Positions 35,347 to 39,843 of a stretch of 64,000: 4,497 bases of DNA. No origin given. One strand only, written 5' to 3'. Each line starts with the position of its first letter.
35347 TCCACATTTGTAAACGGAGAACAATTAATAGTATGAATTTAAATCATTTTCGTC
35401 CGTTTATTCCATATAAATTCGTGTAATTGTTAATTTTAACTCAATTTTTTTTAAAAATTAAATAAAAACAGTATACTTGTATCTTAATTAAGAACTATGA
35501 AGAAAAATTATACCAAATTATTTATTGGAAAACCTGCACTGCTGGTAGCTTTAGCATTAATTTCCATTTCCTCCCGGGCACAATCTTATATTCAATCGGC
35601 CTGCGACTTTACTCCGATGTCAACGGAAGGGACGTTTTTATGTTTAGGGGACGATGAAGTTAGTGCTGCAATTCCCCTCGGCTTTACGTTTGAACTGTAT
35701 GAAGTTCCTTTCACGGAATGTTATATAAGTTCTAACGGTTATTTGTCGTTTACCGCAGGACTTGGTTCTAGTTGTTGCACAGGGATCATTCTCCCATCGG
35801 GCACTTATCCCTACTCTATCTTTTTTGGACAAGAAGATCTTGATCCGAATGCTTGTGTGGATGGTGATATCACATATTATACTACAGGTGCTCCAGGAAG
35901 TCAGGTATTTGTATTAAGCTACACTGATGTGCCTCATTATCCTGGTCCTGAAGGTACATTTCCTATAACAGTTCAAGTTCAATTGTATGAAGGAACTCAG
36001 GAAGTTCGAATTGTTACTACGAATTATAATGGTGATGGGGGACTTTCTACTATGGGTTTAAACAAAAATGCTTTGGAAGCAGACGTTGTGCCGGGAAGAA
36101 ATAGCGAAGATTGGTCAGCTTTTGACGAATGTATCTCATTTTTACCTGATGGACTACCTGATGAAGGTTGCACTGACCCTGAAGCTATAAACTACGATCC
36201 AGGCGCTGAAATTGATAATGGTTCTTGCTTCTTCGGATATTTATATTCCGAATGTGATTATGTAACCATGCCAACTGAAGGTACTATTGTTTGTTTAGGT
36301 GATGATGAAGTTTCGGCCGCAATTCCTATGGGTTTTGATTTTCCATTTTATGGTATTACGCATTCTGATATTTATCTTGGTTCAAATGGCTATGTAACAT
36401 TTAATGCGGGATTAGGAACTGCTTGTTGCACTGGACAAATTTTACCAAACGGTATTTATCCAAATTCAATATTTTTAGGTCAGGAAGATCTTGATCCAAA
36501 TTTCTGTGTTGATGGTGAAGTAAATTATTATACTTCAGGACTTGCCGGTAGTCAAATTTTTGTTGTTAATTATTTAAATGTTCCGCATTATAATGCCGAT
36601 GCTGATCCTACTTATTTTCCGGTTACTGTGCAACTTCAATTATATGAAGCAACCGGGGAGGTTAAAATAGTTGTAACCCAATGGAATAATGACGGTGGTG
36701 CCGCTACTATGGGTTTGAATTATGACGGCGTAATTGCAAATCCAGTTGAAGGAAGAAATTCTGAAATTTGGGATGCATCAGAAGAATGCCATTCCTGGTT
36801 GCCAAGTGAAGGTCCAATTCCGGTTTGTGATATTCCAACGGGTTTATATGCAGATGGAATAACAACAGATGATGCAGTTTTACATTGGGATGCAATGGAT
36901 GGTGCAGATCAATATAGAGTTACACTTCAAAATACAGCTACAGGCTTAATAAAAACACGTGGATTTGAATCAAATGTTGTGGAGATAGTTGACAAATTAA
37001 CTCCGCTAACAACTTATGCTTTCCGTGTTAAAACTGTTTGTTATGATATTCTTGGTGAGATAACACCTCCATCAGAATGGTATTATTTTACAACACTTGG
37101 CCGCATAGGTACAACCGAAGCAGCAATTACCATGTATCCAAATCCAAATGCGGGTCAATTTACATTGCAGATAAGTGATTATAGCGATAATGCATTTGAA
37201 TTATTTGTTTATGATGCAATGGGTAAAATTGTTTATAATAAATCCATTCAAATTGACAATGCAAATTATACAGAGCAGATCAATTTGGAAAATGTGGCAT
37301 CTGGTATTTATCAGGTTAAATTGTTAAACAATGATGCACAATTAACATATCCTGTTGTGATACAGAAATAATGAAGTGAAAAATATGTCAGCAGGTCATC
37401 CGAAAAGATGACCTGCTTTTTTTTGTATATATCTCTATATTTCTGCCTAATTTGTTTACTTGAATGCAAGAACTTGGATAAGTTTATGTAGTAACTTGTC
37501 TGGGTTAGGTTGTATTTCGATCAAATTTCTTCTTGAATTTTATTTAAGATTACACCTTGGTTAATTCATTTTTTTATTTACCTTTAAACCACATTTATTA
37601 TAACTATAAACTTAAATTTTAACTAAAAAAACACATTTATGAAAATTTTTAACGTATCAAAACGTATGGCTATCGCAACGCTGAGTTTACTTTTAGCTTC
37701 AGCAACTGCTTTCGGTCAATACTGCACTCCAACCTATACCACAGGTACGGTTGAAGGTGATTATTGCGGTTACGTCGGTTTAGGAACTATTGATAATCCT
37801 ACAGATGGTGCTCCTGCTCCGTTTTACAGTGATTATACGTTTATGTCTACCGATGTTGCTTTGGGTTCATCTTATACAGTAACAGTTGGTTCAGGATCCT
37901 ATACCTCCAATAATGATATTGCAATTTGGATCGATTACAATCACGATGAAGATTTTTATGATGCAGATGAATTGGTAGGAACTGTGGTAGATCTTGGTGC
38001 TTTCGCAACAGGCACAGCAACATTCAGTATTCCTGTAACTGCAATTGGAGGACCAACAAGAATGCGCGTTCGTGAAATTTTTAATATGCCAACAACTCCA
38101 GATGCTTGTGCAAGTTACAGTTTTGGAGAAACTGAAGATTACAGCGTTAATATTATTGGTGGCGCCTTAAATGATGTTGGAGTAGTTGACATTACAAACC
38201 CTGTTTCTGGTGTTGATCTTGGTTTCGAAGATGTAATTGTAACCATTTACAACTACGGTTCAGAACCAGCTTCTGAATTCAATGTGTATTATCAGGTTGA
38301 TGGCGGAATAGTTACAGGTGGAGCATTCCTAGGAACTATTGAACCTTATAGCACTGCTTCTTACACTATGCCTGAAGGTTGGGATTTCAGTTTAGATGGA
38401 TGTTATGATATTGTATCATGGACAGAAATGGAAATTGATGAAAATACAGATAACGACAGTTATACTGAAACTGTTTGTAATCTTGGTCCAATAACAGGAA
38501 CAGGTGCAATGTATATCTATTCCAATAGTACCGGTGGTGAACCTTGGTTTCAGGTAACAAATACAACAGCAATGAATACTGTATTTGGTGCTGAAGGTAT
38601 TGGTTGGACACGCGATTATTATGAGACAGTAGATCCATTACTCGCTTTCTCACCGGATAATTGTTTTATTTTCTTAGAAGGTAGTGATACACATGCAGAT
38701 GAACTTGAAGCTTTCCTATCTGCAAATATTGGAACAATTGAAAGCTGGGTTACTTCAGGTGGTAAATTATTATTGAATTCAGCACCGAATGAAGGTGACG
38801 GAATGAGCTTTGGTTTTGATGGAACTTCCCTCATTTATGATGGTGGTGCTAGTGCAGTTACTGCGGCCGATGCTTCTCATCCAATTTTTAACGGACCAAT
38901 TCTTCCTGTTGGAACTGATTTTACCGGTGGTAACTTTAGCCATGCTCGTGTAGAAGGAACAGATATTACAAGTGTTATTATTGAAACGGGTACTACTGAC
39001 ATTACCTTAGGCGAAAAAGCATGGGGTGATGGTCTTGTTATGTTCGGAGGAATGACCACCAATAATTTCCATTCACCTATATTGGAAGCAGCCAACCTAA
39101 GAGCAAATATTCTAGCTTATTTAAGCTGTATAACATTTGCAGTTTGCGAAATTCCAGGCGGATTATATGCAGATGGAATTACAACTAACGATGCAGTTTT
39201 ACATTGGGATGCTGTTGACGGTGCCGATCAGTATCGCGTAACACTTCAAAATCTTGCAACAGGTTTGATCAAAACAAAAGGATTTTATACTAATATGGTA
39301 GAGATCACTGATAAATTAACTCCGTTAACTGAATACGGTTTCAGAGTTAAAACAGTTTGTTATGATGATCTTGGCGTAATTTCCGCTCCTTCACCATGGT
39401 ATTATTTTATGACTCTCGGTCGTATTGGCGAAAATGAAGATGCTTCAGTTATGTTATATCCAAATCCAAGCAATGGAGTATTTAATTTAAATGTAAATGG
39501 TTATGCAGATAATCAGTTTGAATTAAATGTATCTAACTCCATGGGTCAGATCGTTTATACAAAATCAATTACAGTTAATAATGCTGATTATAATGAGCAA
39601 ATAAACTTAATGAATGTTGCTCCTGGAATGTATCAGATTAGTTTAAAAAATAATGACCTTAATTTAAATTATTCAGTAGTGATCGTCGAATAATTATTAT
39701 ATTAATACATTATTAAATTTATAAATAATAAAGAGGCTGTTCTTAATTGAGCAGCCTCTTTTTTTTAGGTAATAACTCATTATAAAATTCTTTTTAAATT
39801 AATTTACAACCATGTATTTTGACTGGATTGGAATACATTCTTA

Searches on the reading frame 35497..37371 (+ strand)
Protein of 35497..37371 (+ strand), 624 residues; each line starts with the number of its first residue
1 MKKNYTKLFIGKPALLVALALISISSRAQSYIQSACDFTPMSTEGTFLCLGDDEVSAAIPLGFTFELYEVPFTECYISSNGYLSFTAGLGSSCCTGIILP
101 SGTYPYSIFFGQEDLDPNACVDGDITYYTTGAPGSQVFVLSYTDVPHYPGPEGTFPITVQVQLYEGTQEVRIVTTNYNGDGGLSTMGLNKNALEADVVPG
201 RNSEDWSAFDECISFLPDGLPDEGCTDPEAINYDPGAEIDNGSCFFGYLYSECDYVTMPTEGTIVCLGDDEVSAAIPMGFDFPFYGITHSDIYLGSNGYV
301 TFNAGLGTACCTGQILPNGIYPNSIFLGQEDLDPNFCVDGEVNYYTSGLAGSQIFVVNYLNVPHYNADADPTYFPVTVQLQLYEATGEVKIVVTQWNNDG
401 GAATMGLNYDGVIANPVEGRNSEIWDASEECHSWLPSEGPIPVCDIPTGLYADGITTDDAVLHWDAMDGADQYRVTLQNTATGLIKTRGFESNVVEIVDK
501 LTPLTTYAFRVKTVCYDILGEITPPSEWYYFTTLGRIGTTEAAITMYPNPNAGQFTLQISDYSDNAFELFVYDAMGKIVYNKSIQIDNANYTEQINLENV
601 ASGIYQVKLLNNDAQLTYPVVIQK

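Call 3: search_protein_families(library=pfam, proteins=[window:35497-37371:+], max_evalue=0.1)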
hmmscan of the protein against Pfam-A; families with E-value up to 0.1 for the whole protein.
window:35497-37371:+ (624 aa): 6 families
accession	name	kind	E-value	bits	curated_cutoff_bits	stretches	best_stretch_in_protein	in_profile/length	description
PF18962.6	Por_Secre_tail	-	7.8e-12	45.8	27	1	546-617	1-70/75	Secretion system C-terminal sorting domain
PF00041.27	fn3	-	1.5e-05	25.5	25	1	447-525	3-80/84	Fibronectin type III domain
PF11589.14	DUF3244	-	0.0045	17.4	25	1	570-618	45-92/96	Domain of unknown function (DUF3244)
PF24950.1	Fn3_Dep-1_6th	-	0.015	15.9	25.5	1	536-599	9-70/107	Dep-1 sixth Fn3-like domain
PF13585.12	CHU_C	-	0.039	14.5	27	0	557-606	18-67/86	CHU_C Type IX secretion signal domain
PF16656.11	Pur_ac_phosph_N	-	0.054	14.5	30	0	492-533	60-93/93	Purple acid Phosphatase, N-terminal domain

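Call 4: search_protein_families(library=ncbifam, proteins=[window:35497-37371:+], max_evalue=0.1)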
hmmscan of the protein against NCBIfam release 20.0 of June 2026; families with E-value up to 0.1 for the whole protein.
window:35497-37371:+ (624 aa): 2 families
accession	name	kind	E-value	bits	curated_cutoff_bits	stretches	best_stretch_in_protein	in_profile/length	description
TIGR04183.1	Por_Secre_tail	domain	7.5e-10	38.6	23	1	546-623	1-72/72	T9SS type A sorting domain-containing protein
NF038113.1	T9SSA_dep_M36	equivalog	6.5e-09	34.5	885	1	533-622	782-868/869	T9SS-dependent M36 family metallopeptidase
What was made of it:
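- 35497..37371 (+): g1, 624 aa. Signal peptide, then A (35581-36150), LINK (36163-36234), A' (36232-36807), fn3 F1 (36823-37086) and T9SS type-A CTD (37132-37368). Pfam and NCBIfam in calls 3 and 4.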

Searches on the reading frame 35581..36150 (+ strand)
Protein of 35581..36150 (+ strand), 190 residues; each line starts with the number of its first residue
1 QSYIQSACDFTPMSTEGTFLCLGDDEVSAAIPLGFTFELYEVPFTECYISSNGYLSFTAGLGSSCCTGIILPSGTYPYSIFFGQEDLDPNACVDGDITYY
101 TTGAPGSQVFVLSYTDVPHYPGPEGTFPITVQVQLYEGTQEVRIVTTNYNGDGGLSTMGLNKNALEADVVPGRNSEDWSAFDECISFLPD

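Call 12: search_protein_families(library=pfam, proteins=[window:35581-36150:+], max_evalue=10)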
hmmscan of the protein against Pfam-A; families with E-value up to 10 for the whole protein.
seq(190 aa): 0 families

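Call 14: search_solved_structures(query=window:35581-36150:+, max_evalue=10)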
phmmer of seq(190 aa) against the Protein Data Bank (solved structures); distinct sequences matched with E-value up to 10: 1.
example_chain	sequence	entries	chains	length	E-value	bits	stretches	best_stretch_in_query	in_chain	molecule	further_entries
6csl_A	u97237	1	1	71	0.2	14.8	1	37-84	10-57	Histidine triad protein D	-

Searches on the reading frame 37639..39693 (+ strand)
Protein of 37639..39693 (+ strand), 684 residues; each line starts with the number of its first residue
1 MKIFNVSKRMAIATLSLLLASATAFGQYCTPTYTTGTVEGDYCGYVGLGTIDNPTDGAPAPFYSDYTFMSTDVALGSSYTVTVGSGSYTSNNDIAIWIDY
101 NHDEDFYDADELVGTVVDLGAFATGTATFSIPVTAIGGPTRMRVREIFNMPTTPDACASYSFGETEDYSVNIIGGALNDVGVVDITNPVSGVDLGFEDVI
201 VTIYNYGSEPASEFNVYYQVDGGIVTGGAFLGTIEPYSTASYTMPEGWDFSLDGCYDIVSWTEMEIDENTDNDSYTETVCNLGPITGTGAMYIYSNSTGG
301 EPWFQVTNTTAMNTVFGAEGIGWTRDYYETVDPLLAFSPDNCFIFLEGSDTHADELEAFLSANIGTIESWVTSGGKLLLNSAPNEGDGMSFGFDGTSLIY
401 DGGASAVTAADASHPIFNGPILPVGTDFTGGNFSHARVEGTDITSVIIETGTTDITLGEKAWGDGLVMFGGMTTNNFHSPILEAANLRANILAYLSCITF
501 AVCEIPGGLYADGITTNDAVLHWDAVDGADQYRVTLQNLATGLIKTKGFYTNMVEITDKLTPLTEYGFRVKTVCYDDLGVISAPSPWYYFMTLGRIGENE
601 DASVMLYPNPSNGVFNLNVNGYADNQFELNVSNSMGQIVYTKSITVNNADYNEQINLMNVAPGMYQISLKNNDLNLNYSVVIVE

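Call 3: search_protein_families(library=pfam, proteins=[window:37639-39693:+], max_evalue=0.1)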
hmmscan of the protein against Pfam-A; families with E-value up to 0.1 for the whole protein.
window:37639-39693:+ (684 aa): 4 families
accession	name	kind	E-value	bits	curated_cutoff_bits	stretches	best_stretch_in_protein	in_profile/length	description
PF20009.4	GEVED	-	2.5e-18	67.1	24.4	1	94-171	2-78/78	GEVED domain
PF18962.6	Por_Secre_tail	-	1.3e-09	38.6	27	1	606-675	1-68/75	Secretion system C-terminal sorting domain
PF00041.27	fn3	-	5.3e-05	23.8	25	1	506-574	3-70/84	Fibronectin type III domain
PF11589.14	DUF3244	-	0.016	15.6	25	1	624-678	39-92/96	Domain of unknown function (DUF3244)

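Call 4: search_protein_families(library=ncbifam, proteins=[window:37639-39693:+], max_evalue=0.1)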
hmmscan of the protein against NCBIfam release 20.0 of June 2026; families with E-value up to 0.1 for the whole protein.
window:37639-39693:+ (684 aa): 3 families
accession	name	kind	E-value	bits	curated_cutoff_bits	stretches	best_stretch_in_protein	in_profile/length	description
NF047971.1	ThermolysLepto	equivalog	3e-08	32.3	1350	1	62-173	655-772/776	M4 family metalopeptidase thermolysin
TIGR04183.1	Por_Secre_tail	domain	2.2e-06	27.6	23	1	606-678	1-67/72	T9SS type A sorting domain-containing protein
NF038113.1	T9SSA_dep_M36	equivalog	2.1e-05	22.9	885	1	600-682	789-868/869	T9SS-dependent M36 family metallopeptidase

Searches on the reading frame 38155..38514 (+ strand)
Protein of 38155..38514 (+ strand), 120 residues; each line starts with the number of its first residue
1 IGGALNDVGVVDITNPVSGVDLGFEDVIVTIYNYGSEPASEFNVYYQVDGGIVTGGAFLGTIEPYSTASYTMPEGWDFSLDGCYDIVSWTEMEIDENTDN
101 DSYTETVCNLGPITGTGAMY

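Call 12: search_protein_families(library=pfam, proteins=[window:38155-38514:+], max_evalue=10)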
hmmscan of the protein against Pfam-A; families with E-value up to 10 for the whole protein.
seq(120 aa): 2 families
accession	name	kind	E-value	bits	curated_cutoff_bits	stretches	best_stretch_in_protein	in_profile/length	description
PF07705.17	CARDB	-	0.028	15.1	22.7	1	26-72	22-67/101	CARDB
PF13557.12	Phenol_MetA_deg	-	0.05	14.1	22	1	7-88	47-145/242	Putative MetA-pathway of phenol degradation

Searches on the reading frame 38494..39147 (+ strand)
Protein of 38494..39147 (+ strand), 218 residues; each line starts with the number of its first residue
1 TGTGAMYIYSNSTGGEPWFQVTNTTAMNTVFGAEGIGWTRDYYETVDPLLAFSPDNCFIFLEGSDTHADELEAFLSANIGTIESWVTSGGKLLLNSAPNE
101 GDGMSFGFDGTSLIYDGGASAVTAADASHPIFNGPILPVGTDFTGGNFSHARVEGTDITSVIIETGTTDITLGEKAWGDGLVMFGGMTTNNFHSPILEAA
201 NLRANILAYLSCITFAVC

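Call 12: search_protein_families(library=pfam, proteins=[window:38494-39147:+], max_evalue=10)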
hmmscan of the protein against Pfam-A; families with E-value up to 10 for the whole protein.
seq(218 aa): 1 family
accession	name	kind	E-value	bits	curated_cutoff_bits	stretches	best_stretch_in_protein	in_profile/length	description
PF00805.28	Pentapeptide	-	0.07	13.2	20.2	1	140-158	20-38/40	Pentapeptide repeats (8 copies)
